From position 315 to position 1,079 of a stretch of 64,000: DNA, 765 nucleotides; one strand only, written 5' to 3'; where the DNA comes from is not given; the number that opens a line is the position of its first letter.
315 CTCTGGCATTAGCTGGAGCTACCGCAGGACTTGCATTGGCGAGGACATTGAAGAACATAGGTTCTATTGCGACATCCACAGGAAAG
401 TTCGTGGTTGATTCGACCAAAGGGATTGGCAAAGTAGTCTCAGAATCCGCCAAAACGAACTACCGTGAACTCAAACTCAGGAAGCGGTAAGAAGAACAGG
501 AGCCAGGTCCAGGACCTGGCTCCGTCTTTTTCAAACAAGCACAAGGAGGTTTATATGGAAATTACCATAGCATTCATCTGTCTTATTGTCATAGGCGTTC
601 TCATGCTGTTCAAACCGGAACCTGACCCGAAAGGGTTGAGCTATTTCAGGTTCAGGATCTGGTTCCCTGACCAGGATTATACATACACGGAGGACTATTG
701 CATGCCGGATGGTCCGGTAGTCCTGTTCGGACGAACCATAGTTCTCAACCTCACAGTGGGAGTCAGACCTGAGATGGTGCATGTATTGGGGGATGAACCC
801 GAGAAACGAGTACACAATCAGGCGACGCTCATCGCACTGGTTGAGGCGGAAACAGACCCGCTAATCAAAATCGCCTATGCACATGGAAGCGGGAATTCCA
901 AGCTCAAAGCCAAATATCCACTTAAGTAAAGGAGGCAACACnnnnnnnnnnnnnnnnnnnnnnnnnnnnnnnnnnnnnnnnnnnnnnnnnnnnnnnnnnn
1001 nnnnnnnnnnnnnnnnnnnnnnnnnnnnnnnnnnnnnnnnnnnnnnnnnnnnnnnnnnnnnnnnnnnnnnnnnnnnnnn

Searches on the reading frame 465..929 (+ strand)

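Call 70: search_protein_families(library=pfam, alignment_id=A3, max_evalue=0.001)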
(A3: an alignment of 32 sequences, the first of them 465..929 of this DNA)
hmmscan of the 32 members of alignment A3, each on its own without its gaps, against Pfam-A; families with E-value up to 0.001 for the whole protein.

A. member 1, window:465-929:+ (154 aa): 0 families

B. families by the number of members that match (of 32 scanned): 13 families
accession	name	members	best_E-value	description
PF09723.15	Zn_ribbon_8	1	2.1e-14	Zinc ribbon domain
PF00436.31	SSB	1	2.6e-10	Single-strand binding protein family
PF00075.30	RNase_H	1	1.3e-08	RNase H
PF01844.29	HNH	1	1.1e-06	HNH endonuclease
PF01464.25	SLT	1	3.3e-06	Transglycosylase SLT domain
PF20720.3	nSTAND3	1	0.00012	Novel STAND NTPase 3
PF13391.12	HNH_2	1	0.00023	HNH endonuclease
PF06467.20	zf-FCS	1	0.00028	MYM-type Zinc finger with FCS sequence motif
PF25199.1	nSTAND_NTPase5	1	0.00032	Novel STAND NTPase 5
PF13245.12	AAA_19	1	0.00033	AAA domain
PF17862.7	AAA_lid_3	1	0.0006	AAA+ lid domain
PF00910.28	RNA_helicase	1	0.00068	RNA helicase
PF02748.20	PyrI_C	1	0.00092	Aspartate carbamoyltransferase regulatory chain, metal binding domain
